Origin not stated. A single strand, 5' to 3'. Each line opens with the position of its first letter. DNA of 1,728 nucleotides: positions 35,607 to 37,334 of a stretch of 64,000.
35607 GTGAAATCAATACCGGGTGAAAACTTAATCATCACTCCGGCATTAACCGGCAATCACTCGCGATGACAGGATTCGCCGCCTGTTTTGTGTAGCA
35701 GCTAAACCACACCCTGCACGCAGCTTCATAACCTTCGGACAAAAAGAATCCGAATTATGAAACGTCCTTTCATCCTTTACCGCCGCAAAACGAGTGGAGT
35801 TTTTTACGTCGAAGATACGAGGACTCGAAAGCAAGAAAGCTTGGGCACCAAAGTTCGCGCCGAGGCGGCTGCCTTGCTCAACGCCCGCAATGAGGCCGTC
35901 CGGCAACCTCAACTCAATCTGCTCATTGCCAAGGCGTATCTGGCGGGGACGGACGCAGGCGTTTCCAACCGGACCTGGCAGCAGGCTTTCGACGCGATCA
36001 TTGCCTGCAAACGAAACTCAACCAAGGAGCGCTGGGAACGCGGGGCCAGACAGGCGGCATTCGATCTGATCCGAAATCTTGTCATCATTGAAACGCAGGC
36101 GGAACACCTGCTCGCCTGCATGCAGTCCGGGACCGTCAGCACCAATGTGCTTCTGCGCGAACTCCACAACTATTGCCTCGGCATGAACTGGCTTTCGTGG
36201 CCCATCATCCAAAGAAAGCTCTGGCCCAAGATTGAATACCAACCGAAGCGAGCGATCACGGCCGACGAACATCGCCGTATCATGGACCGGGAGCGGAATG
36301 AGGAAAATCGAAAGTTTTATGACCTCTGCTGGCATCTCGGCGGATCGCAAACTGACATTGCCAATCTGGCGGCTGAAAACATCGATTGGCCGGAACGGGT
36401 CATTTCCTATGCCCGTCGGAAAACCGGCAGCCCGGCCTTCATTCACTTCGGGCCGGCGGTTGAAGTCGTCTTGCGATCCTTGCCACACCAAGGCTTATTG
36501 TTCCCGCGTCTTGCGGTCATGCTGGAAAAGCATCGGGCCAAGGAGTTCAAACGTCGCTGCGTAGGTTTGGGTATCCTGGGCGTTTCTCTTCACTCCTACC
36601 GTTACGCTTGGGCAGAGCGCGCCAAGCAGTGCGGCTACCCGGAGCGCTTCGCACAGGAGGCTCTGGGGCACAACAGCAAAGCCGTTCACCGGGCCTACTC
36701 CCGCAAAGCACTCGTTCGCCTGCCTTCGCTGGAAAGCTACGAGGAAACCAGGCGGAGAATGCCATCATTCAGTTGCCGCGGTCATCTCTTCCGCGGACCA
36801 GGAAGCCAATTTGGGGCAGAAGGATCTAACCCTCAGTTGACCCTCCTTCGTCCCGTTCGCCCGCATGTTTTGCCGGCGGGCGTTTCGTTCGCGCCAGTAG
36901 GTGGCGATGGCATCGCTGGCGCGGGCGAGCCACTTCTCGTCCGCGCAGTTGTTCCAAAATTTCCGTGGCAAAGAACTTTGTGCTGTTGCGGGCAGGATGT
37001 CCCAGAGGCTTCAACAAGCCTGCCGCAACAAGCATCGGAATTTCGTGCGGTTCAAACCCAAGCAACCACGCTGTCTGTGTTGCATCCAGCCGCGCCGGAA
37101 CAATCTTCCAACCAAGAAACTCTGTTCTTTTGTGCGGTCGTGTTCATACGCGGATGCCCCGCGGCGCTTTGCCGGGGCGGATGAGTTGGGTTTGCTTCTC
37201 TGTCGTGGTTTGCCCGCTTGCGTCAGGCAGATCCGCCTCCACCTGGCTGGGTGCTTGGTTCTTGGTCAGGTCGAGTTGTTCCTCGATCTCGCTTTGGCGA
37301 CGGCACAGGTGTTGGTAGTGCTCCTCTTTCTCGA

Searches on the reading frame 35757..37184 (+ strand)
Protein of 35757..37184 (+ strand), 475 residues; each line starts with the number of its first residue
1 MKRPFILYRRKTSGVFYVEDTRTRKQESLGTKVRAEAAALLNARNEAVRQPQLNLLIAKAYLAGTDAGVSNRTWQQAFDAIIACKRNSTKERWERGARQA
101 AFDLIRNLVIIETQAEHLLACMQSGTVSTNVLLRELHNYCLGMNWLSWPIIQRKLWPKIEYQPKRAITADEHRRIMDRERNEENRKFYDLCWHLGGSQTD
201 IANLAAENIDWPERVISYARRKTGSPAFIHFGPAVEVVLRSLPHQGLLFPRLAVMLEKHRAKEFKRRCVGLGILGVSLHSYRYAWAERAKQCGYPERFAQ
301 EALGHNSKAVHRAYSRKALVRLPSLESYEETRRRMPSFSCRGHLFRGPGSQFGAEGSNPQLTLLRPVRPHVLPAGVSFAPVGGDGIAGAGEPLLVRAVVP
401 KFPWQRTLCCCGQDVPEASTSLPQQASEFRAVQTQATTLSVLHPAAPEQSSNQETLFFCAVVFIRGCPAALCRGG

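Call 16: search_protein_families(library=pfam, proteins=[window:35757-37184:+], max_evalue=0.001)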
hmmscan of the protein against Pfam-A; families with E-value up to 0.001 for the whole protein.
window:35757-37184:+ (475 aa): 1 family
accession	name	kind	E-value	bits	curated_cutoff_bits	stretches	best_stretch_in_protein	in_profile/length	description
PF00589.27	Phage_integrase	-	8.6e-06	26.1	27.1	1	167-317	3-168/172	Phage integrase family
